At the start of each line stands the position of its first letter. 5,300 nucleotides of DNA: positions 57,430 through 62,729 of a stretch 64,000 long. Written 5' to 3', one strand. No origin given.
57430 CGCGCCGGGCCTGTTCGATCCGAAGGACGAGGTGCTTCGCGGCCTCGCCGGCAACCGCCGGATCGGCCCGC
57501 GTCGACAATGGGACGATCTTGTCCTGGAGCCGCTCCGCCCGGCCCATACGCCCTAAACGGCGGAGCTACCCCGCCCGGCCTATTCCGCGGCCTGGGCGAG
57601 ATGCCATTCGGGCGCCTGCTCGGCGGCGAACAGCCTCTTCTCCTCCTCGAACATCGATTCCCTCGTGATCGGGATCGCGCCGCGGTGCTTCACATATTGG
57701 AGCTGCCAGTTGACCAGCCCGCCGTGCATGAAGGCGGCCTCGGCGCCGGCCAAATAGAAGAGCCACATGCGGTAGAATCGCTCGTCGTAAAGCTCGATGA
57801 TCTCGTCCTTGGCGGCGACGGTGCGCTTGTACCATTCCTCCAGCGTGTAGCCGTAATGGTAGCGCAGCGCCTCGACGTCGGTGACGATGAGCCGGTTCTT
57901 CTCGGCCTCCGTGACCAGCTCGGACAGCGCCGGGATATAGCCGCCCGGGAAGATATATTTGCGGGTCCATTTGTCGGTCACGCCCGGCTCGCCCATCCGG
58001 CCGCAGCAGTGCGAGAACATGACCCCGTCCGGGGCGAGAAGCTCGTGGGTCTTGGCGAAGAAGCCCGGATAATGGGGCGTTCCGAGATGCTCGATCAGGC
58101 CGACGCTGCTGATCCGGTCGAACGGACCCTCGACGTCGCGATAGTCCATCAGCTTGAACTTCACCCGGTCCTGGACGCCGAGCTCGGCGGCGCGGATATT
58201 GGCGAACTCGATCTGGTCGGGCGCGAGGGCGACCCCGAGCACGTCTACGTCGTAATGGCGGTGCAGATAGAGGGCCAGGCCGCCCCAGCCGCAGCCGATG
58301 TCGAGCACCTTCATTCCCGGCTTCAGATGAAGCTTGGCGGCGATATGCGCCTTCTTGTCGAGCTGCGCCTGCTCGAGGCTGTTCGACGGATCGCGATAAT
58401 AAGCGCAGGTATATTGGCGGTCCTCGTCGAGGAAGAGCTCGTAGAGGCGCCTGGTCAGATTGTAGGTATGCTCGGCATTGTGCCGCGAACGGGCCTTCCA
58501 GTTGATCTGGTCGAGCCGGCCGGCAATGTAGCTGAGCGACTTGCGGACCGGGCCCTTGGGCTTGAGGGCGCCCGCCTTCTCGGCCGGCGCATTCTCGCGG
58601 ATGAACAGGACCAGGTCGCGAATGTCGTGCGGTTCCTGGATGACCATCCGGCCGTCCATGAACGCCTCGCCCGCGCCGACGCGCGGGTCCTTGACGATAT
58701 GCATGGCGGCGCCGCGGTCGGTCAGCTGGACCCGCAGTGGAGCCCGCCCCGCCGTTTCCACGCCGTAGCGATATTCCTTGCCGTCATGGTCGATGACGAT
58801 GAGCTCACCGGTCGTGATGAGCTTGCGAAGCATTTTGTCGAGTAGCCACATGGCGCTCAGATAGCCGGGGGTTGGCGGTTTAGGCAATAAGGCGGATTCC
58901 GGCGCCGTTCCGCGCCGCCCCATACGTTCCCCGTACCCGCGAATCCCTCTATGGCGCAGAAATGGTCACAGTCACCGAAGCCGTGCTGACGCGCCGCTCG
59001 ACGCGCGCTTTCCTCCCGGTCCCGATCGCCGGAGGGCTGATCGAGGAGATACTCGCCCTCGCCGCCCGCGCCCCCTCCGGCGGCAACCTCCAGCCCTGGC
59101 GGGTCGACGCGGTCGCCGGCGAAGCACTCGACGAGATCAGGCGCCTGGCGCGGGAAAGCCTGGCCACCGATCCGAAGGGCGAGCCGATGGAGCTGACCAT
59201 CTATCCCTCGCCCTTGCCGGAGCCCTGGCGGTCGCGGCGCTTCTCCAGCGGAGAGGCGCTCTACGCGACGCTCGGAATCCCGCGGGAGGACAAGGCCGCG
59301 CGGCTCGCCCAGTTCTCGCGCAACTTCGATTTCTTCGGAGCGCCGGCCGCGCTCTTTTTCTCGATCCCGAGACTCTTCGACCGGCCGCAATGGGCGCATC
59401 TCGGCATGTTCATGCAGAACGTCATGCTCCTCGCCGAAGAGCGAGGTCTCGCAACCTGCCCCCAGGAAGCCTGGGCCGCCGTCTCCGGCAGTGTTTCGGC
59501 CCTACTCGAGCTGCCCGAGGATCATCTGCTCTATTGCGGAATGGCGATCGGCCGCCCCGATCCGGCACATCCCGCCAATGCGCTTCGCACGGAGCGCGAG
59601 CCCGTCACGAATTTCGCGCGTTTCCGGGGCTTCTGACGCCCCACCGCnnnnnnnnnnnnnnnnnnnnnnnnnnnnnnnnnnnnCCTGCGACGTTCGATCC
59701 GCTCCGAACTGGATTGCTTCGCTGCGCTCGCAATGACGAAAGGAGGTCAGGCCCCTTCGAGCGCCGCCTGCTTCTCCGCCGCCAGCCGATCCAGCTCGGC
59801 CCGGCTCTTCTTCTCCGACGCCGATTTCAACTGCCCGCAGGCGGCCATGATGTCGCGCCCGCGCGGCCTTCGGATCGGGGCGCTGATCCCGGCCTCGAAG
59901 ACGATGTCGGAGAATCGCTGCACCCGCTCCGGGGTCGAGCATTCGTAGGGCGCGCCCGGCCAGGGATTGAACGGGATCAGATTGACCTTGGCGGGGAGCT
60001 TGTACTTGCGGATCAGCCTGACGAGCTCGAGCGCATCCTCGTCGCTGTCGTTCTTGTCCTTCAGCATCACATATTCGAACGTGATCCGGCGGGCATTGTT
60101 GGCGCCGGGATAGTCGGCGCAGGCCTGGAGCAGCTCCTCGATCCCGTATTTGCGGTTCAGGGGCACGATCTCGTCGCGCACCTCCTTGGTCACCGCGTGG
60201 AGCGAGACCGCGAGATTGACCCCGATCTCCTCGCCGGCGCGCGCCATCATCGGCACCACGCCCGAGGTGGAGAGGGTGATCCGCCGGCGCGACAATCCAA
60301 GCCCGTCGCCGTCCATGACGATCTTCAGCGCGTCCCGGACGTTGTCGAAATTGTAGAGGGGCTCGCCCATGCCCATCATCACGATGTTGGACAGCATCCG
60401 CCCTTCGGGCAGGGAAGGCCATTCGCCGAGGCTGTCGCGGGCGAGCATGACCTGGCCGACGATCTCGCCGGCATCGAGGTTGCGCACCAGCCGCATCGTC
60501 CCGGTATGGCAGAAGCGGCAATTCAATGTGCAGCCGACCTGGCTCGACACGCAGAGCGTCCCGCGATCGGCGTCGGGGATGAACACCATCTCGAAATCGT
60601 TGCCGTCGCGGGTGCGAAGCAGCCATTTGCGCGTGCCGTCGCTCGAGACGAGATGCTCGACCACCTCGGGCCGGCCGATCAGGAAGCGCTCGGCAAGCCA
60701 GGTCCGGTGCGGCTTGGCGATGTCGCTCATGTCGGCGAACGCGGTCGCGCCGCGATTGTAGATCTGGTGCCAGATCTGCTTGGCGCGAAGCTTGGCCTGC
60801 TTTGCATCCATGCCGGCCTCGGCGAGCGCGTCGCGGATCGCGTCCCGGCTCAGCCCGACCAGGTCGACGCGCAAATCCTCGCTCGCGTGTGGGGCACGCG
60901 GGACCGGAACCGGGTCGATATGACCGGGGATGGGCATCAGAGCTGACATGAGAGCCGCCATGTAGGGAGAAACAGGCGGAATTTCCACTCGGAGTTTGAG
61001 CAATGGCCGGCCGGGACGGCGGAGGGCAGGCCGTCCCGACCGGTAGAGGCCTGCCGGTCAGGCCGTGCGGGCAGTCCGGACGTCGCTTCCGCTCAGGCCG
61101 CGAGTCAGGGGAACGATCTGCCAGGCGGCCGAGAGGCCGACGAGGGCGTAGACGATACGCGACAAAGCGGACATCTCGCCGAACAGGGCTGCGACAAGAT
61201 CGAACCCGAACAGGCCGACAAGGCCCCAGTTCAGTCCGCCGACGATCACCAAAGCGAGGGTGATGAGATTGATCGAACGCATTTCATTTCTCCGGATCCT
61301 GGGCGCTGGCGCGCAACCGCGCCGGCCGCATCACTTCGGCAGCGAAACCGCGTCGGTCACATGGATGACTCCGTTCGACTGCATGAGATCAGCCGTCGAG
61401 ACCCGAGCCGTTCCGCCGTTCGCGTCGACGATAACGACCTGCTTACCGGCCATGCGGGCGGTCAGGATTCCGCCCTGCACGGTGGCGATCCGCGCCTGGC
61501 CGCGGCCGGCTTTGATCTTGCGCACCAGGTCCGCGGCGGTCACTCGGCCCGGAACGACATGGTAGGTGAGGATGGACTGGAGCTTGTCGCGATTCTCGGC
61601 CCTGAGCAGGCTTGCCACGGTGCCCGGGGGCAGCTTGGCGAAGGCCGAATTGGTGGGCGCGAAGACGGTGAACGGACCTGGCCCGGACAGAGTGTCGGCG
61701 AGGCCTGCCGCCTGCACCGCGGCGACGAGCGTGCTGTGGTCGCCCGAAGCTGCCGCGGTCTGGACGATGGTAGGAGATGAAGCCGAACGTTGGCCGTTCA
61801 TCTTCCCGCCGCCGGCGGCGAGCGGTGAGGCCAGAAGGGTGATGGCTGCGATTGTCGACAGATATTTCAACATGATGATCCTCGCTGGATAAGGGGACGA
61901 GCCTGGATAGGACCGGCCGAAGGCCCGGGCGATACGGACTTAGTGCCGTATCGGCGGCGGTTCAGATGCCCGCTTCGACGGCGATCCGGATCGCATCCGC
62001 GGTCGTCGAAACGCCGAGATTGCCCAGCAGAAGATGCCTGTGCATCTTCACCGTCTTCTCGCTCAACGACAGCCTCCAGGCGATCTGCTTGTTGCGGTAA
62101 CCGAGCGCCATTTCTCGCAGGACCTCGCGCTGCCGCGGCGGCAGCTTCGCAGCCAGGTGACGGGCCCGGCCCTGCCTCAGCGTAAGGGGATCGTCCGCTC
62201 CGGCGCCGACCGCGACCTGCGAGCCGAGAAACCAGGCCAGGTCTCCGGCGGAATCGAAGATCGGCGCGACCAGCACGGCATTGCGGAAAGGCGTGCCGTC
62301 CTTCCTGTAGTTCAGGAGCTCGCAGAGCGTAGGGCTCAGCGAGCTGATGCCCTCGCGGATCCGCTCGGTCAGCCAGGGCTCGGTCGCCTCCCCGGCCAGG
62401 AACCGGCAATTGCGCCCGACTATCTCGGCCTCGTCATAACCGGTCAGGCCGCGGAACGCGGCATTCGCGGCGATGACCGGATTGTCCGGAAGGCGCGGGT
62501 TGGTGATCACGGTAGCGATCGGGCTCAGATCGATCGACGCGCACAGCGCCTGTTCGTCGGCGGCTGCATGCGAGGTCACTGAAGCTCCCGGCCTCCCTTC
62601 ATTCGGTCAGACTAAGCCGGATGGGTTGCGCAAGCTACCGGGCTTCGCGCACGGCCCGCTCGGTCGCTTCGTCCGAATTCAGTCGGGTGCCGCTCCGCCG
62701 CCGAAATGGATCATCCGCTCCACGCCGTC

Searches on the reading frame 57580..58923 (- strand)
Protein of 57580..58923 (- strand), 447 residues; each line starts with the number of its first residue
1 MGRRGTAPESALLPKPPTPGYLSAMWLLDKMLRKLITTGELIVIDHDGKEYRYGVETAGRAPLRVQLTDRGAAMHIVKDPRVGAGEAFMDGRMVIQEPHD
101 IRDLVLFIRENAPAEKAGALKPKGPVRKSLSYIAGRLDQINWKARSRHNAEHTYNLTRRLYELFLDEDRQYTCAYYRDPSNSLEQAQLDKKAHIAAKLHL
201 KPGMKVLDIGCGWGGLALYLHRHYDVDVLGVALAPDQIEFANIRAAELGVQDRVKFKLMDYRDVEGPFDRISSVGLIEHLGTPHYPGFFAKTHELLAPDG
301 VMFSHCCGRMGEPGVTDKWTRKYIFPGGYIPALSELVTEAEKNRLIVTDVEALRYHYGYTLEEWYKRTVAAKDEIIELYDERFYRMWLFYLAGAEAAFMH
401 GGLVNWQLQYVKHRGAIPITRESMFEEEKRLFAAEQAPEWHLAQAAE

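Call 5: search_protein_families(library=pfam, proteins=[window:57580-58923:-], max_evalue=0.01)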
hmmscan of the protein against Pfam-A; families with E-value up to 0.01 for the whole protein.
window:57580-58923:- (447 aa): 12 families
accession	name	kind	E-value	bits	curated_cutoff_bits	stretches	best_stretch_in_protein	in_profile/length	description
PF02353.26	CMAS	-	7.5e-83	278.4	27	1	144-403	4-268/273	Mycolic acid cyclopropane synthetase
PF13649.12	Methyltransf_25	-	3.1e-15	57.1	27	1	206-300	1-97/97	Methyltransferase domain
PF13489.12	Methyltransf_23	-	1.9e-11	44.4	27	1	194-304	16-116/164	Methyltransferase domain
PF13847.12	Methyltransf_31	-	1.5e-10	41.4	27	1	201-307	2-112/145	Methyltransferase domain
PF08242.18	Methyltransf_12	-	2e-10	41.7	30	1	207-301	1-97/98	Methyltransferase domain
PF08241.18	Methyltransf_11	-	2e-09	38.4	21.2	1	207-303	1-94/95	Methyltransferase domain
PF13679.12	Methyltransf_32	-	0.00012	22.5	27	1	201-309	24-113/143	Methyltransferase domain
PF07021.18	MetW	-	0.00068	19.8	21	1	199-242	10-53/193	Methionine biosynthesis protein MetW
PF01728.25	FtsJ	-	0.0011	19.4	24.1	1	190-243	8-62/181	FtsJ-like methyltransferase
PF01135.25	PCMT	-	0.0014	18.8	20.3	1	180-261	47-133/210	Protein-L-isoaspartate(D-aspartate) O-methyltransferase (PCMT)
PF05175.20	MTS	-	0.0016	18.5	23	1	196-260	25-89/170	Methyltransferase small domain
PF25371.1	DUF7884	-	0.004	17.8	27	1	43-108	16-78/90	Domain of unknown function (DUF7884)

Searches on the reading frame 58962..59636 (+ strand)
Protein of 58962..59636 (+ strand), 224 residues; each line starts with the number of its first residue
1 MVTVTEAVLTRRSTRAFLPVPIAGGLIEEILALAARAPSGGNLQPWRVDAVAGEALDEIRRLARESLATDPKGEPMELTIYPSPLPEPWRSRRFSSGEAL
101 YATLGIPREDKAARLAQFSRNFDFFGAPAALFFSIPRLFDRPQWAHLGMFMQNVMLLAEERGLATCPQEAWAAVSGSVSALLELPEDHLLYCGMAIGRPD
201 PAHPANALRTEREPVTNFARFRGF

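Call 5: search_protein_families(library=pfam, proteins=[window:58962-59636:+], max_evalue=0.01)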
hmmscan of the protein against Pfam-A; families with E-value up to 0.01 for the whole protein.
window:58962-59636:+ (224 aa): 2 families
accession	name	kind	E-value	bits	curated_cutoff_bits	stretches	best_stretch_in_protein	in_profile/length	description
PF00881.29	Nitroreductase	-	3.1e-28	99.5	23.5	1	9-198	2-167/167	Nitroreductase family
PF14512.11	TM1586_NiRdase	-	1.2e-06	28.8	27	1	146-201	83-135/215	Putative TM nitroreductase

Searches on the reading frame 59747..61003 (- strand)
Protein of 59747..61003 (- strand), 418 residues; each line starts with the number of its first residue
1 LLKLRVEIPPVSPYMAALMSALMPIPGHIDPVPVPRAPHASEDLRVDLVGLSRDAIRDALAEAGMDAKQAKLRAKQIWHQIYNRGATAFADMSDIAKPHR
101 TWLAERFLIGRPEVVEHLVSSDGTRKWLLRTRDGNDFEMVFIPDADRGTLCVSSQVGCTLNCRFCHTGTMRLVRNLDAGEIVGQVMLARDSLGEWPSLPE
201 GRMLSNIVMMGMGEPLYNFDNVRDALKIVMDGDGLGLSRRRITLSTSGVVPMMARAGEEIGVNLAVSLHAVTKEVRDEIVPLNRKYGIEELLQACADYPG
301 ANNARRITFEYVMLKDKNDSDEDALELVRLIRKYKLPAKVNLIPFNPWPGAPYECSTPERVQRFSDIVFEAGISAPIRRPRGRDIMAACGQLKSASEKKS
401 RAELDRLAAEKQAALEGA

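Call 53: search_protein_families(library=pfam, proteins=[window:59747-61003:-], max_evalue=0.0001)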
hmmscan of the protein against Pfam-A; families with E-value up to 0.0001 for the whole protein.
window:59747-61003:- (418 aa): 2 families
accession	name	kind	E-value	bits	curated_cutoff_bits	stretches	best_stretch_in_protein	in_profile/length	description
PF04055.27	Radical_SAM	-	4.4e-16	59.9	29.5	1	153-328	2-166/166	Radical SAM superfamily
PF21016.3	RlmN_N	-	2.9e-08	33.8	24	1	46-109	1-60/60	Ribosomal RNA large subunit methyltransferase N-terminal domain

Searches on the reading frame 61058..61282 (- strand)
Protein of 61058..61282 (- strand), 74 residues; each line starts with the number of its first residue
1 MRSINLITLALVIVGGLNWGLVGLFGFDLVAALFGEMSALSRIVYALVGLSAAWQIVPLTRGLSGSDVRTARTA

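Call 53: search_protein_families(library=pfam, proteins=[window:61058-61282:-], max_evalue=0.0001)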
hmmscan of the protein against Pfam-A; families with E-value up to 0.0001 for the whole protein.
window:61058-61282:- (74 aa): 1 family
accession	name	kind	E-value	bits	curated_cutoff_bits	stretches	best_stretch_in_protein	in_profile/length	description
PF04070.17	DUF378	-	5.2e-25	87.5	25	1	4-59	3-59/60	Domain of unknown function (DUF378)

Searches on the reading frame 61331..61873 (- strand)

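Call 53: search_protein_families(library=pfam, proteins=[window:61331-61873:-], max_evalue=0.0001)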
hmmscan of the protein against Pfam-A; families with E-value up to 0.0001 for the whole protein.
window:61331-61873:- (180 aa): 1 family
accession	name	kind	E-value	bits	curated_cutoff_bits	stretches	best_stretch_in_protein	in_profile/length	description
PF02469.27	Fasciclin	-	1.7e-33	115.9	22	1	45-177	2-121/123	Fasciclin domain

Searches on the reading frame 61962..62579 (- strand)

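Call 53: search_protein_families(library=pfam, proteins=[window:61962-62579:-], max_evalue=0.0001)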
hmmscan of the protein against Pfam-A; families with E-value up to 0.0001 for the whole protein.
window:61962-62579:- (205 aa): 3 families
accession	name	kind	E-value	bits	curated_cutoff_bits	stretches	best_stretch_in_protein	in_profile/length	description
PF00196.25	GerE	-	3.7e-14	52.5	23.5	1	146-200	3-57/57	Bacterial regulatory proteins, luxR family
PF13426.13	PAS_9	-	3.1e-13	50.3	27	1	31-113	9-90/103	PAS domain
PF08281.18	Sigma70_r4_2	-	2.1e-07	30.9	25.7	1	140-182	5-48/54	Sigma-70, region 4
